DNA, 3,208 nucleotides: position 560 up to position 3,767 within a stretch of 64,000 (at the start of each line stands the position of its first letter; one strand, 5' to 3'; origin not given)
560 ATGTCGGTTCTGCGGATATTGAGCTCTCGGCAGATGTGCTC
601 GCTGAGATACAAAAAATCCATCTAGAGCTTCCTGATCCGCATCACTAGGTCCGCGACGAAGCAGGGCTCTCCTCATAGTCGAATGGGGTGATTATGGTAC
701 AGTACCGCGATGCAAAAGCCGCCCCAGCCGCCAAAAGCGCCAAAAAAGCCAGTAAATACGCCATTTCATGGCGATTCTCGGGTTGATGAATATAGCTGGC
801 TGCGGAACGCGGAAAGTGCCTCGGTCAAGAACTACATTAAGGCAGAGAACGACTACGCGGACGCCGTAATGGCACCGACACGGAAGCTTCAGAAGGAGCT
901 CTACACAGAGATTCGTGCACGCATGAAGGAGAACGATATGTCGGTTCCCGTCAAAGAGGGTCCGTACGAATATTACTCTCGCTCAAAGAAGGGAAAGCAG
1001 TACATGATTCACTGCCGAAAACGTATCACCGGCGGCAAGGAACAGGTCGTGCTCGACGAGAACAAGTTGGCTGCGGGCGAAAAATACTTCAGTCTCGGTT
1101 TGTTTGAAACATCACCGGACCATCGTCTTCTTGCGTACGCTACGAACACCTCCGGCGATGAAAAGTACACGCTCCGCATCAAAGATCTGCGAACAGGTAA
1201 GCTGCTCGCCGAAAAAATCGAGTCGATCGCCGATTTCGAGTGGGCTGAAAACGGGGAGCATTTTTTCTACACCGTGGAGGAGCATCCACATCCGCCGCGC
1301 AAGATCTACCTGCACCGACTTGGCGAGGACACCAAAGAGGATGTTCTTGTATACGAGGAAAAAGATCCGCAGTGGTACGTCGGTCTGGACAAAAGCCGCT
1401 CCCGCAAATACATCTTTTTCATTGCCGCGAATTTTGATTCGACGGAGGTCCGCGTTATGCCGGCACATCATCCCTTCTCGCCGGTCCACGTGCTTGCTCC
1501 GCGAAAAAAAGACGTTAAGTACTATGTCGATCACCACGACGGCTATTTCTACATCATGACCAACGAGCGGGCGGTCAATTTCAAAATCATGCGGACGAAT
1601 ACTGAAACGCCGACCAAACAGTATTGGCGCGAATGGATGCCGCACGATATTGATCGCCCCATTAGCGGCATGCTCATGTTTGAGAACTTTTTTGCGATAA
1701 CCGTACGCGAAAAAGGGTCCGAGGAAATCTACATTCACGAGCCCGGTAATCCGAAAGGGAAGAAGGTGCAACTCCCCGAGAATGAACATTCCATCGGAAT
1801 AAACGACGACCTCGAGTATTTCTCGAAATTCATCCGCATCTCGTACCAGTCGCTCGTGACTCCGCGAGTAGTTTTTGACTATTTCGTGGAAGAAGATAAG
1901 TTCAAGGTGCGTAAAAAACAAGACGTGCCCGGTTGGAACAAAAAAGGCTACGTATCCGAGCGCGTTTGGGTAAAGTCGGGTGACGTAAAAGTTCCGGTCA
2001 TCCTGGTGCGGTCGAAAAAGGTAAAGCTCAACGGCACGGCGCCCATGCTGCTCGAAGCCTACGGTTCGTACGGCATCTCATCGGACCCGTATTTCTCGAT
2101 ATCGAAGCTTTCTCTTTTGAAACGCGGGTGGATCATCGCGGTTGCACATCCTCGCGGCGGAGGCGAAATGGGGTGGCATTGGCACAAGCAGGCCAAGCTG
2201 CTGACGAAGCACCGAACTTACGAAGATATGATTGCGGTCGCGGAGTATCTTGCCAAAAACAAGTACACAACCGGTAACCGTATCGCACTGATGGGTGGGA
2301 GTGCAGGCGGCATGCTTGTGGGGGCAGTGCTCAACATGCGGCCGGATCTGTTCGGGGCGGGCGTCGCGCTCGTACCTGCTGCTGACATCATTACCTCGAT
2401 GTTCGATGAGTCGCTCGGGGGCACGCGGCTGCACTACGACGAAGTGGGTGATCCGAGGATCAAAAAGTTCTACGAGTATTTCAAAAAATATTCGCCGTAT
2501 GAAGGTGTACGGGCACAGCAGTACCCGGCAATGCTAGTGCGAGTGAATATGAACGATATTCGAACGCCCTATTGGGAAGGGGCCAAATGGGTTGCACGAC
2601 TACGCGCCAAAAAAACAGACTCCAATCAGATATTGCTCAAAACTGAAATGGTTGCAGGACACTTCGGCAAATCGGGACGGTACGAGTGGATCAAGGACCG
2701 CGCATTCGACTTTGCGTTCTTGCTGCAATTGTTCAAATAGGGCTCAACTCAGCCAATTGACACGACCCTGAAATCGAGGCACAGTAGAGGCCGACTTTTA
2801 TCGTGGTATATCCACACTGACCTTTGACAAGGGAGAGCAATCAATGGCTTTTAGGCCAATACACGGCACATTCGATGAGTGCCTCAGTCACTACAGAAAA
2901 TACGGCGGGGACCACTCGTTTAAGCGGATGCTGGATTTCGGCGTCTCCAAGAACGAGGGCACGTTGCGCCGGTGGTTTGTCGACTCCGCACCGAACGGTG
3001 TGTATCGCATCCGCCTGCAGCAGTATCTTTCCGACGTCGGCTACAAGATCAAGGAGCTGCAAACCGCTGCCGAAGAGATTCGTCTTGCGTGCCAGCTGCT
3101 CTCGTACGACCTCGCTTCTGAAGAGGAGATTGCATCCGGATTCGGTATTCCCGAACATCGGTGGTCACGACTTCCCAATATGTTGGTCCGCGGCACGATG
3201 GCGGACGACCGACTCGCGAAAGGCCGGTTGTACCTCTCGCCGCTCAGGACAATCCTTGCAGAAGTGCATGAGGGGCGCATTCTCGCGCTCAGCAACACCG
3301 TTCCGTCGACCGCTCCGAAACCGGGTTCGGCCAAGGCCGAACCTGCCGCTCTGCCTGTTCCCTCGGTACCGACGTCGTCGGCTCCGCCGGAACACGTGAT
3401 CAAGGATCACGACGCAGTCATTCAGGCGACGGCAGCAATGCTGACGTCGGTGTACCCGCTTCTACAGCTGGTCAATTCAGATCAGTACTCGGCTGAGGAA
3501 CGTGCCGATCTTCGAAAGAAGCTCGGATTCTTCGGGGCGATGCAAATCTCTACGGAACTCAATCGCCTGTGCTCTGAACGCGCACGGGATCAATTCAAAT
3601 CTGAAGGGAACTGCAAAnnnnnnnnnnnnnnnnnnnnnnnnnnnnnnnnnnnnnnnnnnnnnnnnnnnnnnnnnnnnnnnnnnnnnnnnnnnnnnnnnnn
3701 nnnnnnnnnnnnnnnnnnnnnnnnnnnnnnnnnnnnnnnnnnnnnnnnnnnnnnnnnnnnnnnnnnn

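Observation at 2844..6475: Island with a GHKL/MORC-like ATPase and a ParB/sulfiredoxin-like protein, inserted between ptrB and alaS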

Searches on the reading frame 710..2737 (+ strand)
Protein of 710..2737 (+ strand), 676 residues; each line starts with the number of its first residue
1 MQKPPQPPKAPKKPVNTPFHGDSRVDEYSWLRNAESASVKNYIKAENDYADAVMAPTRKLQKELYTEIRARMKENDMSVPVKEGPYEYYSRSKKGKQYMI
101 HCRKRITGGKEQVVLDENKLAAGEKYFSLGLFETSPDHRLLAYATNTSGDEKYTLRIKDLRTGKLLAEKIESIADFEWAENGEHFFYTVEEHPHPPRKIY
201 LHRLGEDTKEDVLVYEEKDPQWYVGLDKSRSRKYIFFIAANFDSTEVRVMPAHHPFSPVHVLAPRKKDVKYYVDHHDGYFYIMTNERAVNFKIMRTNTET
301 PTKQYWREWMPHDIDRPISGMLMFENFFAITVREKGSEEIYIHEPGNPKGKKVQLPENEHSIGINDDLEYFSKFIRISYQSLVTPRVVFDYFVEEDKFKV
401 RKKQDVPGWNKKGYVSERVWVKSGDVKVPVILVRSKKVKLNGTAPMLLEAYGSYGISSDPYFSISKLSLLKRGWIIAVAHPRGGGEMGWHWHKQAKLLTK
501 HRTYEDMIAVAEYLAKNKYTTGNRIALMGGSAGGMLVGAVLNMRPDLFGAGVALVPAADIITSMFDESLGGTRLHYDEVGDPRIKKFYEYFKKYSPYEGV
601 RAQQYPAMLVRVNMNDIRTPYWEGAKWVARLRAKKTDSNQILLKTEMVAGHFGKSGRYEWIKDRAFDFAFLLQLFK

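Call 3: search_protein_families(library=pfam, proteins=[window:710-2737:+], max_evalue=1)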
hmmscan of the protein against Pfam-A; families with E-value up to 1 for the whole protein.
window:710-2737:+ (676 aa): 5 families
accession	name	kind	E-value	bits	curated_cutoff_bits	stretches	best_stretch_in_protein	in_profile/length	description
PF02897.21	Peptidase_S9_N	-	1.1e-98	331.1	24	1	9-403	2-413/414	Prolyl oligopeptidase, N-terminal beta-propeller domain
PF00326.27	Peptidase_S9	-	1.4e-54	185.3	22.6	1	461-675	2-210/213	Prolyl oligopeptidase family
PF07859.19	Abhydrolase_3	-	9.7e-05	22.6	25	1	503-544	48-92/210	alpha/beta hydrolase fold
PF02129.25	Peptidase_S15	-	0.00027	21.2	23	1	442-565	17-138/262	X-Pro dipeptidyl-peptidase (S15 family)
PF12146.15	Hydrolase_4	-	0.065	13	27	1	473-560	31-113/239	Serine aminopeptidase, S33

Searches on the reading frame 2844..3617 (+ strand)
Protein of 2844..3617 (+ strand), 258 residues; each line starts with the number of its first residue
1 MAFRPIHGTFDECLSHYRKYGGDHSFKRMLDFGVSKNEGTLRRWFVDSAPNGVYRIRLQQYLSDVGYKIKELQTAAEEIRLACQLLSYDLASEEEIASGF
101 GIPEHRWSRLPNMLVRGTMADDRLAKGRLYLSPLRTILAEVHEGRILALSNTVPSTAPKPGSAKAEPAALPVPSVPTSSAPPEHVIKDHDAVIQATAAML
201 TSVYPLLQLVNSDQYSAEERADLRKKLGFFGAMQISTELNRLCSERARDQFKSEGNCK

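Call 3: search_protein_families(library=pfam, proteins=[window:2844-3617:+], max_evalue=1)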
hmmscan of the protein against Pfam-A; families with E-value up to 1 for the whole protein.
window:2844-3617:+ (258 aa): 1 family
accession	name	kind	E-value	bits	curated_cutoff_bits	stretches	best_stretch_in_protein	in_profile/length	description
PF19968.4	VMAP-M7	-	0.04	14.5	27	1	142-212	44-117/160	vWA-MoxR associated protein middle region (VMAP-M) 7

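Call 4: search_protein_families(library=padloc, proteins=[window:2844-3617:+], max_evalue=1)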
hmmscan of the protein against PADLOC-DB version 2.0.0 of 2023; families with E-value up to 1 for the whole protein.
window:2844-3617:+ (258 aa): 0 families

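Call 5: search_protein_families(library=ncbifam, proteins=[window:2844-3617:+], max_evalue=1)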
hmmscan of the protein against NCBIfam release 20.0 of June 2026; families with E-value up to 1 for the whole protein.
window:2844-3617:+ (258 aa): 1 family
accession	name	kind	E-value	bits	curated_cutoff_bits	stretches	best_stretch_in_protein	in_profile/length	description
NF045622.1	Npun_F5560_fam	hypoth_equivalog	0.13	12.3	125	1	52-98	103-149/156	Npun_F5560 family protein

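Call 6: search_protein_families(library=phrogs, proteins=[window:2844-3617:+], max_evalue=1)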
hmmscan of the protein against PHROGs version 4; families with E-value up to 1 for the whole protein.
window:2844-3617:+ (258 aa): 0 families

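Call 16: find_homologous_proteins(query=window:2844-3617:+)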
Query window:2844-3617:+ (258 aa): 4 proteins with E <= 0.001 among 682 candidates.
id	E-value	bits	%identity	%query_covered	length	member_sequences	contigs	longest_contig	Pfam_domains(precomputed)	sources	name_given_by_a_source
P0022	2.4e-149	514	89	100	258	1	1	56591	-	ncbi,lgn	-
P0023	1.7e-146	505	100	89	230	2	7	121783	-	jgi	jgi:hypothetical protein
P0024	6.0e-115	401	72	100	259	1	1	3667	-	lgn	-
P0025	2.2e-48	183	41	99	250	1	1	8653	-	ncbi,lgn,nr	ncbi:MAG: hypothetical protein KBD06_03105 [Candidatus Pacebacteria bacterium]|nr:hypothetical prote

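Call 68: search_solved_structures(query=A4, max_evalue=10, show_alignments=2)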
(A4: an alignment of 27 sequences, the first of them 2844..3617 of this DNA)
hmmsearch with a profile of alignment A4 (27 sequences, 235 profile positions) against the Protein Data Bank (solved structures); distinct sequences matched with E-value up to 10: 25.
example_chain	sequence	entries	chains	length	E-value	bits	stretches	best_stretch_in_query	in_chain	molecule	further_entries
3op9_A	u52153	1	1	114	0.00068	22.4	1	10-69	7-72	Pli0006 protein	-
2r1j_L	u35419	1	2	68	0.018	17.8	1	24-64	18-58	Repressor protein C2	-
3jxb_C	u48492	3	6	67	0.018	17.8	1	24-64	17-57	Repressor protein C2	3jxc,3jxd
1adr_A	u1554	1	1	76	0.025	17.3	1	24-64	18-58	P22 C2 REPRESSOR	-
3bs3_A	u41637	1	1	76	0.052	16.3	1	22-64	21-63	Putative DNA-binding protein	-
6z35_A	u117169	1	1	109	0.12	15.1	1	105-187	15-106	Maquette 2-1ip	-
6kp3_A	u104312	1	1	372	0.18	14.5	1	96-151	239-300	Programmed cell death 6-interacting protein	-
5wa1_A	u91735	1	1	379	0.21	14.3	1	96-151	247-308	Programmed cell death 6-interacting protein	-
2oew_A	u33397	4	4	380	0.21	14.3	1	96-151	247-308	Programmed cell death 6-interacting protein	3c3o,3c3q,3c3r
5v3r_A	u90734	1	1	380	0.21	14.3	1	96-151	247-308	Programmed cell death 6-interacting protein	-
9qq6_C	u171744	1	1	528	0.24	14.1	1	155-206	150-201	Nif-specific regulatory protein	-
7lwr_A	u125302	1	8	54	0.32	13.7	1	27-48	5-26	Terminase, small subunit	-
2ef4_A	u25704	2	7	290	0.33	13.6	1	51-97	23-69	Arginase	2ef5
2eiv_A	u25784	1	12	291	0.34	13.6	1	51-97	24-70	Arginase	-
8jmv_A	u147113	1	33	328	0.35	13.5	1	167-222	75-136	Flagella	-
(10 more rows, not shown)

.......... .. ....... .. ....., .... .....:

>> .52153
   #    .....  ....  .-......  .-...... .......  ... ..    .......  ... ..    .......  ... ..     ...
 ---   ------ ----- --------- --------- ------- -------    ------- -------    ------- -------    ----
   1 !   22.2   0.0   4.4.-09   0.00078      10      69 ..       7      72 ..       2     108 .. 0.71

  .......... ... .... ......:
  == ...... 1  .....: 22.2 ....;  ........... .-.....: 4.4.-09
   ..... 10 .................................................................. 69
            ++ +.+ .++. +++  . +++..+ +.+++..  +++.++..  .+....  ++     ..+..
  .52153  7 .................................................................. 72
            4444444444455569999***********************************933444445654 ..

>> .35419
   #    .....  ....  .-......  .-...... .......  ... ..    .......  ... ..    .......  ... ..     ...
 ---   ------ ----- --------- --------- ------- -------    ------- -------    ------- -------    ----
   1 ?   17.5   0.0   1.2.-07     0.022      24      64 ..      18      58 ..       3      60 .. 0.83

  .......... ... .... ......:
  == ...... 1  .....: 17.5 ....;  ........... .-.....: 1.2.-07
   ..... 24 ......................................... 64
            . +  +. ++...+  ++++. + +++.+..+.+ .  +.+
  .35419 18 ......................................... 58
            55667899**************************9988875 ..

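Call 101: search_protein_families(library=pfam, alignment_id=A4, max_evalue=0.1)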
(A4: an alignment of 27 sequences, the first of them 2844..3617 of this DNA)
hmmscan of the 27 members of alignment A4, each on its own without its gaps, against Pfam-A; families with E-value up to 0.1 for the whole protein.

A. member 1, window:2844-3617:+ (258 aa): 1 family
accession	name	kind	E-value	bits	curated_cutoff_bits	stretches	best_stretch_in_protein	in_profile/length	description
PF19968.4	VMAP-M7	-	0.04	14.5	27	1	142-212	44-117/160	vWA-MoxR associated protein middle region (VMAP-M) 7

B. families by the number of members that match (of 27 scanned): 15 families
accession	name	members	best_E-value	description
PF01381.28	HTH_3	5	0.0011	Helix-turn-helix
PF04508.17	Pox_A_type_inc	1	0.00027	Viral A-type inclusion protein repeat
PF13560.12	HTH_31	1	0.0063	Helix-turn-helix domain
PF05269.17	Phage_CII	1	0.0075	Bacteriophage CII protein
PF12844.13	HTH_19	1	0.0093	Helix-turn-helix domain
PF18374.6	Enolase_like_N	1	0.026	Enolase N-terminal domain-like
PF02965.22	Met_synt_B12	1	0.029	Vitamin B12 dependent methionine synthase, activation domain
PF13551.12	HTH_29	1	0.033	Winged helix-turn helix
PF11870.13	LutB_C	1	0.033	Lactate utilisation protein B, C-terminal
PF19968.4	VMAP-M7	1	0.04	vWA-MoxR associated protein middle region (VMAP-M) 7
PF18719.7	ArlS_N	1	0.05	ArlS sensor domain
PF03937.21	Sdh5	1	0.054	Flavinator of succinate dehydrogenase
PF13384.12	HTH_23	1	0.054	Homeodomain-like domain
PF24975.1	UBA_Rad5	1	0.072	Fungal Rad5 UBA-like domain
PF22219.1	DUF3829_2nd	1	0.085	DUF3829-like, C-terminal domain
